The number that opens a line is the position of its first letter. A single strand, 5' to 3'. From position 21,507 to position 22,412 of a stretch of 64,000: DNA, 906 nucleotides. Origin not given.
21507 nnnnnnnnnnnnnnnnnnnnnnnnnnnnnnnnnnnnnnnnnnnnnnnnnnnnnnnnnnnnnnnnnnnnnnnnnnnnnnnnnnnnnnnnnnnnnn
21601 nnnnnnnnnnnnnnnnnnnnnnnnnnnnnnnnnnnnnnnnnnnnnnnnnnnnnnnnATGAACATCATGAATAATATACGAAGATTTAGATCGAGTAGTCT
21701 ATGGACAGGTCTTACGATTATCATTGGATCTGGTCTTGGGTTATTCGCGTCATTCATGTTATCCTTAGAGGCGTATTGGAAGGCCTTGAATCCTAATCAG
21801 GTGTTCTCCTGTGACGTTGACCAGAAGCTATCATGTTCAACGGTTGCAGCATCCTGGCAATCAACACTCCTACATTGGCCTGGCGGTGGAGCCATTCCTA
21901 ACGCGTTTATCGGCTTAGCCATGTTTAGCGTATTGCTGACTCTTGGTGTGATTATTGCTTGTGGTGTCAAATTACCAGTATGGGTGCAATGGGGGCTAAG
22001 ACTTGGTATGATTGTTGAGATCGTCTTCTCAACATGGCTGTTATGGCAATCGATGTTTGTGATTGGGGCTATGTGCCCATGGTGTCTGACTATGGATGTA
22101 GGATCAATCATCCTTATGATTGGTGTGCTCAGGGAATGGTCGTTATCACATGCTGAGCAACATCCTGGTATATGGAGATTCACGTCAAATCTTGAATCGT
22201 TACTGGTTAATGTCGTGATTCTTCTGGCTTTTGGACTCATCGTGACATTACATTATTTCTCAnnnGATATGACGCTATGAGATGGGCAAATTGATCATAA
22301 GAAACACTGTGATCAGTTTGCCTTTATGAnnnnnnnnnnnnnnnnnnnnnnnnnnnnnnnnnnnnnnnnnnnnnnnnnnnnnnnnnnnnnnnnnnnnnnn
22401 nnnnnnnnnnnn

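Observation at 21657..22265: VKOR-family oxidoreductase co-resident with the sortase/pilin genes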

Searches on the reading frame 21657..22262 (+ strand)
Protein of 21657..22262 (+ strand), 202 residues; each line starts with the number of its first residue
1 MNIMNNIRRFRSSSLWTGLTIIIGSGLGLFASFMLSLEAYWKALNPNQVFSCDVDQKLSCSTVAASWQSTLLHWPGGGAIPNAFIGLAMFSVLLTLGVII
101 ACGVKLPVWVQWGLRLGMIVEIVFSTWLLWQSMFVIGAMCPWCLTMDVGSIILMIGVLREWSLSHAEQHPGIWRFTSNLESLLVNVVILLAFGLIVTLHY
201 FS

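Call 3: search_protein_families(library=pfam, proteins=[window:21657-22262:+], max_evalue=1)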
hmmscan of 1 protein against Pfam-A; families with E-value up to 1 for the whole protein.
window:21657-22262:+ (202 aa): 1 family
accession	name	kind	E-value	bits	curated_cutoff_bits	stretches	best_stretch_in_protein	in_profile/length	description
PF07884.19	VKOR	-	6.4e-30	104.5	27.5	1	20-155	2-131/134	Vitamin K epoxide reductase family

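Call 4: search_protein_families(library=ncbifam, proteins=[window:21657-22262:+], max_evalue=1)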
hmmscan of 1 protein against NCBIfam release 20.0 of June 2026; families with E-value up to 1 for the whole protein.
window:21657-22262:+ (202 aa): 2 families
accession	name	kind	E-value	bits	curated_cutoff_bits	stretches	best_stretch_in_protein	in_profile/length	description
NF011480.0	PRK14889.1-4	equivalog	4.3e-12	46.6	120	1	22-159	10-128/132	VKOR family protein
NF011479.0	PRK14889.1-2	equivalog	8.9e-07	29.2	264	1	49-151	38-133/145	VKOR family protein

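Call 10: search_dna_similar(query=window:21657-22262:+, collection=phages, mode=protein)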
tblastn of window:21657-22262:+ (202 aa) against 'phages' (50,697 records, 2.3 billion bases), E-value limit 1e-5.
Records with a match: 3; places in all: 3; records where one place covers at least 80% of the query: 0.
Best place of each record, by identity: <60% 3.
By first word of the organism name: Bacteriophage 3.
By host as written in the record: - 3.
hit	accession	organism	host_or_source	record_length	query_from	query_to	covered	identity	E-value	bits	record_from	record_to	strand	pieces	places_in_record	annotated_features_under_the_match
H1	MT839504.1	Bacteriophage sp.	human fecal samples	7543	32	146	57%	45.2%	1e-21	97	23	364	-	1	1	record has no annotation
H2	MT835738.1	Bacteriophage sp.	human fecal samples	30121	45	161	58%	32.4%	3e-14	76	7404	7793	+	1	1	record has no annotation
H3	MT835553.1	Bacteriophage sp.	human fecal samples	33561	45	144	50%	33.0%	2e-11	68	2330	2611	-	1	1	record has no annotation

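Call 16: find_homologous_proteins(query=window:21657-22262:+)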
Query window:21657-22262:+ (202 aa): 50 proteins with E <= 0.001 among 252 candidates.
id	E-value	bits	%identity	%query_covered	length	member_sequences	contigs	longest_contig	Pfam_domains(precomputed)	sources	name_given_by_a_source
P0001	2.4e-106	372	100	84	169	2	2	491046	PF07884.20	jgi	jgi:uncharacterized membrane protein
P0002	2.5e-81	290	69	90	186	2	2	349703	PF07884.20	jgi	jgi:uncharacterized membrane protein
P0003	1.0e-77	279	61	98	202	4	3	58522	PF07884.20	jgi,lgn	jgi:uncharacterized membrane protein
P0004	1.5e-75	272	61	98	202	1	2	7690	PF07884.20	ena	-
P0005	1.5e-74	268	60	97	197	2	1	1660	PF07884.20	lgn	-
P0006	1.4e-67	245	53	99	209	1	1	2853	PF07884.20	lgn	-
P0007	1.6e-67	245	60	97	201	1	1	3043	PF07884.20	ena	-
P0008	2.5e-65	238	56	99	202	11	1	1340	PF07884.20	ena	-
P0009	1.4e-63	232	52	99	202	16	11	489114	PF07884.20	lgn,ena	-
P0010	2.0e-63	232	53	92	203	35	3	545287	PF07884.20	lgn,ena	-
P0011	2.1e-63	232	49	98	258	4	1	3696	PF07884.20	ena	-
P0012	5.8e-63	230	57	88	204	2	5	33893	PF07884.20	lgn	-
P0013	1.7e-61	226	51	99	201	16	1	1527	PF07884.20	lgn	-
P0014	1.3e-60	223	55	94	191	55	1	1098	PF07884.20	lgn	-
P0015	6.0e-59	217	52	96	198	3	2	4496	PF07884.20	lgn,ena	-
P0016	7.0e-59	217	52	97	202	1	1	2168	PF07884.20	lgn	-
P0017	9.3e-59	217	51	97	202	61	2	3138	PF07884.20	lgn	-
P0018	1.8e-58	216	51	97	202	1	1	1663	PF07884.20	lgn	-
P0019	4.5e-58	214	51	97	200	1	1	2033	PF07884.20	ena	-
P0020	4.6e-58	214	52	97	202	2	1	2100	PF07884.20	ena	-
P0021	1.4e-56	210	51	96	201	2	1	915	PF07884.20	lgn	-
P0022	2.5e-54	202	53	88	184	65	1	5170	PF07884.20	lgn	-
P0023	8.3e-41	158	48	86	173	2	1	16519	PF07884.20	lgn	-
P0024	4.5e-36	143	46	86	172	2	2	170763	PF07884.20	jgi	jgi:uncharacterized membrane protein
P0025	4.8e-34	136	39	92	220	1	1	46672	PF07884.20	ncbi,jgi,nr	ncbi:MAG: vitamin K epoxide reductase family protein [Candidatus Ancillula sp.]|jgi:uncharacterized 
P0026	1.4e-31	128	46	81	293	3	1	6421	PF07884.20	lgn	-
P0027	3.6e-30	123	40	100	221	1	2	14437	PF07884.20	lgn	-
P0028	1.9e-28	118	37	96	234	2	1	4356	PF07884.20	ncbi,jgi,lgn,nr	ncbi:MAG: vitamin K epoxide reductase family protein [Bifidobacteriaceae bacterium]|jgi:uncharacteri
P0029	4.1e-28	117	52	62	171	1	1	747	PF07884.20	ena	-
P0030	7.2e-28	116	45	66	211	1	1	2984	PF07884.20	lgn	-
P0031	2.4e-26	111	44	66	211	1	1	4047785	PF07884.20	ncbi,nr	ncbi:vitamin K epoxide reductase family protein [Serinibacter arcticus]|nr:vitamin K epoxide reducta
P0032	3.3e-26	110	45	75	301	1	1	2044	PF07884.20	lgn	-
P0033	5.1e-26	110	41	77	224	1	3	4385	PF07884.20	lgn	-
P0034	8.3e-26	109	45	67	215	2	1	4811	PF07884.20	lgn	-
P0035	9.1e-26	109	47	57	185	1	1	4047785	PF07884.20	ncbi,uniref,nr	ncbi:vitamin K epoxide reductase [Serinibacter arcticus]|uniref:Vitamin K epoxide reductase n=2 Tax=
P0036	1.4e-25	108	40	82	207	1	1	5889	PF07884.20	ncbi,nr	ncbi:MAG: vitamin K epoxide reductase family protein [Bifidobacteriaceae bacterium]|nr:vitamin K epo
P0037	7.0e-24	103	37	74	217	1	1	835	PF07884.20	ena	-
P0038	3.5e-23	100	38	82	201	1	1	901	PF07884.20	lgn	-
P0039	4.5e-23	100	41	69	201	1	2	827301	PF07884.20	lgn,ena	-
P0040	5.0e-23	100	41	69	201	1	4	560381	PF07884.20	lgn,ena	-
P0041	6.3e-23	100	37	84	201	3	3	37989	PF07884.20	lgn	-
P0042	1.5e-22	98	37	82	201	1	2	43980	PF07884.20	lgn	-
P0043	1.5e-22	98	43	58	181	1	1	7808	PF07884.20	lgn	-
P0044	1.8e-22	98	37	87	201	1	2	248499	PF07884.20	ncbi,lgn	-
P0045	1.0e-21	96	41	63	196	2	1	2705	PF07884.20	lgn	-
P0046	5.0e-21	93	39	66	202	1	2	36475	PF07884.20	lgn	-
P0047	1.8e-20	92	39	69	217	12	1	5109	PF07884.20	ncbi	-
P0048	2.2e-19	88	32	83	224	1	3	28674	PF07884.20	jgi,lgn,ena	-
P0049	3.3e-19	87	33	79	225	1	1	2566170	PF07884.20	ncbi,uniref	ncbi:vitamin K epoxide reductase family protein [Timonella sp. A28]|uniref:vitamin K epoxide reducta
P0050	3.9e-16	77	30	88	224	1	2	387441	PF07884.20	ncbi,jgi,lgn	-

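Call 17: find_encoding_contigs(protein=P0001, flank=10000, max_places=4)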
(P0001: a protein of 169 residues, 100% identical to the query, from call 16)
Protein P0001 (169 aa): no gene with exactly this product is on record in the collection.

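Call 18: find_encoding_contigs(protein=P0010, flank=10000, max_places=4)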
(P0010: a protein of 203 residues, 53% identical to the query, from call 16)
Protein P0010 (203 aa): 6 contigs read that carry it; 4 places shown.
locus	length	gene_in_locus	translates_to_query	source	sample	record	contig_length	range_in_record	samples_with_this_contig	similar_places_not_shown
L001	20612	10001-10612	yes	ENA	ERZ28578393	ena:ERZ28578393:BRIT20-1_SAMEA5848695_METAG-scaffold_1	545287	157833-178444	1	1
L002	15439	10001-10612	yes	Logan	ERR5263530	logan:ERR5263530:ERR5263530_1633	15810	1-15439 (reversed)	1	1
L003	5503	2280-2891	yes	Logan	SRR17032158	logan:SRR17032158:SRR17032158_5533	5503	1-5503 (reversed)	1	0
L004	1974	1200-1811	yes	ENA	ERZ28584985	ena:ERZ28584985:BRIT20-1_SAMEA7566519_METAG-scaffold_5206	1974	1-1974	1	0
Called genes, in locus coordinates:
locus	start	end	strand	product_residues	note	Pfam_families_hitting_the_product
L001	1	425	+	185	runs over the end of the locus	-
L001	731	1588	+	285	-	-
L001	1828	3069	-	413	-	PF20720:nSTAND3, PF00004:AAA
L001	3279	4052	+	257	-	PF03734:YkuD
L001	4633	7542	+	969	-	PF13589:HATPase_c_3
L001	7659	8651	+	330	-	PF26926:Phage_T4_rIIB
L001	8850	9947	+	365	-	-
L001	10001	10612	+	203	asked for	PF07884:VKOR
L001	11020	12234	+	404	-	PF05816:TelA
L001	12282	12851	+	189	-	-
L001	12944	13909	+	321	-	-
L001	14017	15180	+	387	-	-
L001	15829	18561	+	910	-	PF01751:Toprim, PF01131:Topoisom_bac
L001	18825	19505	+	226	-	-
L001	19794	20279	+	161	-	-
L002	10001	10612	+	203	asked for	PF07884:VKOR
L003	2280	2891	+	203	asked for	PF07884:VKOR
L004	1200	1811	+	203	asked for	PF07884:VKOR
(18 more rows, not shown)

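Call 19: find_encoding_contigs(protein=P0009, flank=10000, max_places=3)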
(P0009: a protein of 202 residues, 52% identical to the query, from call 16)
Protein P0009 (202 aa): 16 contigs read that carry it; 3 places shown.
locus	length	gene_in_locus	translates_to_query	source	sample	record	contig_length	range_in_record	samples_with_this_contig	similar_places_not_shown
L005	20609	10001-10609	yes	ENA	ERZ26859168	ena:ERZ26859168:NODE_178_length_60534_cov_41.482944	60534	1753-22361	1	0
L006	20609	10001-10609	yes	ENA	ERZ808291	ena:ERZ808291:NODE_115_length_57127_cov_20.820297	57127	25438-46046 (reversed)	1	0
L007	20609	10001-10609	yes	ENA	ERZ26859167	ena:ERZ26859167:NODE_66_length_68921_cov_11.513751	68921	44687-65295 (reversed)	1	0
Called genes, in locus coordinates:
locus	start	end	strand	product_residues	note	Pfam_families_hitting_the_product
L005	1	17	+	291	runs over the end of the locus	-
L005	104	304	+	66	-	-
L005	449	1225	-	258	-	-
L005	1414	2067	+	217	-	PF11539:DUF3228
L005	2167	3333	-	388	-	PF20720:nSTAND3 (weak), PF00004:AAA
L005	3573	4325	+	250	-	PF03734:YkuD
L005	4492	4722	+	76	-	-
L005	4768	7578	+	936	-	PF13589:HATPase_c_3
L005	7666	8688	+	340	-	PF26926:Phage_T4_rIIB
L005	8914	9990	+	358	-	-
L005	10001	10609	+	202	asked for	PF07884:VKOR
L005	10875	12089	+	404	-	PF05816:TelA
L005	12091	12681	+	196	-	-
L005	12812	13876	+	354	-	-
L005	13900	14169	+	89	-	-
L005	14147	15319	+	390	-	-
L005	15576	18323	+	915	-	PF01751:Toprim, PF01131:Topoisom_bac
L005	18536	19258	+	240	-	-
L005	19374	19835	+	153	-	-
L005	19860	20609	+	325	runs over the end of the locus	-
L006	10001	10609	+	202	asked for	PF07884:VKOR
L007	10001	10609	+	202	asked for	PF07884:VKOR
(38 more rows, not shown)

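Call 20: find_encoding_contigs(protein=P0002, flank=10000, max_places=3)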
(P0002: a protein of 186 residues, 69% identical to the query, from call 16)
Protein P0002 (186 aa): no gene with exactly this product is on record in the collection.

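Call 21: find_encoding_contigs(protein=P0024, flank=10000, max_places=3)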
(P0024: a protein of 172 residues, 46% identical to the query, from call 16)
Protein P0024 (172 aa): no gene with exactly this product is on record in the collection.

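Call 22: find_related_loci(query=window:21657-22262:+, collection=viral_contigs, flank=10000)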
Query window:21657-22262:+ (202 aa) in viral_contigs; peptide patterns used: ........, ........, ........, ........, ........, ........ (x = any residue, [..] = any of these).
1 stretches matched a pattern; 1 encode a relative of the query (tblastn E <= 1e-3); 1 distinct loci.
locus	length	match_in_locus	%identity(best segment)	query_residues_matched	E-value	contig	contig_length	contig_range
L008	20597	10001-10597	60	2-200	4e-84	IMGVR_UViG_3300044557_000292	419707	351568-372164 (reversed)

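Call 24: find_related_loci(query=A1, collection=viral_contigs, flank=10000)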
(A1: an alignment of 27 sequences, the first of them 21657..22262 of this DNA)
Query A1 (202 aa) in viral_contigs; peptide patterns used: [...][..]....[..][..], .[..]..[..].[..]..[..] (x = any residue, [..] = any of these).
44 stretches matched a pattern; 1 encode a relative of the query (tblastn E <= 1e-3); 1 distinct loci.
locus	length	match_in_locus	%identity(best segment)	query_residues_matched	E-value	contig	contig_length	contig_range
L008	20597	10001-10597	60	2-200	4e-84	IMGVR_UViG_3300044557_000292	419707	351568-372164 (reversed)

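Call 27: search_solved_structures(query=A1, max_evalue=0.01, show_alignments=2)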
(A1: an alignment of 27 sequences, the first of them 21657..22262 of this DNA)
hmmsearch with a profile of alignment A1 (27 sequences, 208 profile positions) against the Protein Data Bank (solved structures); distinct sequences matched with E-value up to 0.01: 4.
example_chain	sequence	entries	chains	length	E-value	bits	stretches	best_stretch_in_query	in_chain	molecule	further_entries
6wv9_A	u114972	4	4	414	2.7e-09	39.8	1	16-167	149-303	Vitamin K epoxide reductase-like protein, termini restrained by green fluorescent protein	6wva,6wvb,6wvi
6wv8_A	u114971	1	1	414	2.9e-07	33.2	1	16-167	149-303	Vitamin K epoxide reductase-like protein, termini restrained by green fluorescent protein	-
6wv3_A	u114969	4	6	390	1.4e-05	27.7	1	31-171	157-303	Vitamin K epoxide reductase, termini restrained by green fluorescent protein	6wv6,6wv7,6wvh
6wv4_A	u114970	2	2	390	0.00095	21.7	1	31-171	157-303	Vitamin K epoxide reductase Cys43Ser mutant, termini restrained by green fluorescent prote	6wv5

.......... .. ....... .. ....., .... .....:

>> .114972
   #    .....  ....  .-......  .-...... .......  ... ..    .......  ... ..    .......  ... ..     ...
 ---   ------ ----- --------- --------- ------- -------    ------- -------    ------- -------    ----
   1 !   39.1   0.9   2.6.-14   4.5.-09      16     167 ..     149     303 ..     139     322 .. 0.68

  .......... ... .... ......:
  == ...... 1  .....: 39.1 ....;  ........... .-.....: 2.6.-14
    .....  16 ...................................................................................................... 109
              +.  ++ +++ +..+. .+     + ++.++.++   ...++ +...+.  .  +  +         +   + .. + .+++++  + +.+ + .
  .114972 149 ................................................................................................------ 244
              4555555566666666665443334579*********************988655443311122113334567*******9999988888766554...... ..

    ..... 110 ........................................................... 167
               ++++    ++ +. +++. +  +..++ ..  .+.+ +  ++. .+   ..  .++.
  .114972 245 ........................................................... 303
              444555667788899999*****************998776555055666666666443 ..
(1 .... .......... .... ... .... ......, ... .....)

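Call 28: find_related_loci(query=A1, collection=genome_contigs, flank=5000)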
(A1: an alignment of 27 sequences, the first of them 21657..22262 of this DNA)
Query A1 (202 aa) in genome_contigs; peptide patterns used: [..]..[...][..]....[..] (x = any residue, [..] = any of these).
600 stretches matched a pattern (row limit reached: there are more); 591 encode a relative of the query (tblastn E <= 1e-3); the best 80 are kept; 80 distinct loci.
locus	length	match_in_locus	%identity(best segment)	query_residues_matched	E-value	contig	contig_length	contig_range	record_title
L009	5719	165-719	39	3-185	4e-39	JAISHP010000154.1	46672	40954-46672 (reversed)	MAG: Candidatus Ancillula hodotermitis isolate Hm464_bin179 k119_1790382, whole genome shotgun sequence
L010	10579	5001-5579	37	5-196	6e-33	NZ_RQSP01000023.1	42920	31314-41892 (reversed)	Bifidobacterium jacchi strain MRM 9.3 sequence023, whole genome shotgun sequence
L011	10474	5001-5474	40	2-166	9e-33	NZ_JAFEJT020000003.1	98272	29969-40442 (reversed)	Bifidobacterium amazonense strain MA1 Contig_003, whole genome shotgun sequence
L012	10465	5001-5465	41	5-166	1e-32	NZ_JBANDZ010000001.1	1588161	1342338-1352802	Bifidobacterium favimelis strain IMAU50987 Scaffold1, whole genome shotgun sequence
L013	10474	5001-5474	41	5-166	2e-32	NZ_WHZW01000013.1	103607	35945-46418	Bifidobacterium aerophilum strain TRE17 sequence13, whole genome shotgun sequence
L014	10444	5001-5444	40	4-152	2e-32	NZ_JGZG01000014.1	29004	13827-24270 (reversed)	Bifidobacterium pseudolongum subsp. globosum strain LMG 11569 Contig14, whole genome shotgun sequence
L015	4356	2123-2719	37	9-202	3e-32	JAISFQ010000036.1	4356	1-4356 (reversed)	MAG: Candidatus Nutricula glyptotermitis isolate Gx485_bin43 k119_1490385, whole genome shotgun sequence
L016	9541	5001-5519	36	10-183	3e-32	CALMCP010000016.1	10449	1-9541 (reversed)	MAG TPA_asm: uncultured Candidatus Saccharibacteria bacterium isolate ERR3519523_bin.44_CONCOCT_v1.1_MAG genome assembly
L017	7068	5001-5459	39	7-166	3e-32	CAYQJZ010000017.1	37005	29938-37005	MAG TPA_asm: uncultured Bifidobacterium sp. isolate SRP141132_co1_117 genome assembly, contig: NODE_734_length_37005_cov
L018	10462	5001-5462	39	17-175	4e-32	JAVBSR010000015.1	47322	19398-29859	MAG: Cellulomonas sp. isolate EPI_MAG_00228 c_000002116234, whole genome shotgun sequence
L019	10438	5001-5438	43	11-157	6e-32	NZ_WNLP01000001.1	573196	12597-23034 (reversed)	Bifidobacterium canis strain GSD1FS Contig_1, whole genome shotgun sequence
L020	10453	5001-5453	41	9-166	3e-32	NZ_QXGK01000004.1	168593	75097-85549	Bifidobacterium samirii strain 2033B Contig_4, whole genome shotgun sequence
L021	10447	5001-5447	43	11-166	5e-32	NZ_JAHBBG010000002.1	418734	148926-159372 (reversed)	Bifidobacterium simiiventris strain 81T8 Contig_2, whole genome shotgun sequence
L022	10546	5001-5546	40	11-191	7e-32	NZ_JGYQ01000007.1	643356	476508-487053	Bifidobacterium boum strain LMG 10736 Contig07, whole genome shotgun sequence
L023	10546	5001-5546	40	11-191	7e-32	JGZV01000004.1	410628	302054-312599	Bifidobacterium thermophilum strain JCM 1207 Contig04, whole genome shotgun sequence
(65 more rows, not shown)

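Call 35: predict_structure(alignment_id=A1)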
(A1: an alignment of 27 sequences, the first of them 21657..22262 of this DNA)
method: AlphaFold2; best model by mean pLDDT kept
length: 202 residues; sequences in the alignment: 27
mean_pLDDT: 88.8   pTM: 0.82
mean pLDDT of the five models: 88.8, 86.7, 84.9, 84.7, 83.4
residues with pLDDT >= 90: 89; 70-90: 112; 50-70: 1; < 50: 0
segments of 3 or more residues with pLDDT < 50: none
pLDDT, mean of each block of 10 residues (from residue 1): 80 90 97 92 85 87 83 81 91 96 93 94 90 89 93 93 87 82 86 87 83
secondary structure, 60 per line:
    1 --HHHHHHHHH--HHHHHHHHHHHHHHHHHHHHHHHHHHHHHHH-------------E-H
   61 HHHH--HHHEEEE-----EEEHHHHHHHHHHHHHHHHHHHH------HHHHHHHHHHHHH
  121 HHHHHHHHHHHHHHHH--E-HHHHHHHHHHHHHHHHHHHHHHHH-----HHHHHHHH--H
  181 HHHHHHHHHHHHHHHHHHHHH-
elements in order: H3-11 H14-44 H60-64 E70-73 E79-81 H82-101 H108-136 H141-164 H170-177 H180-201
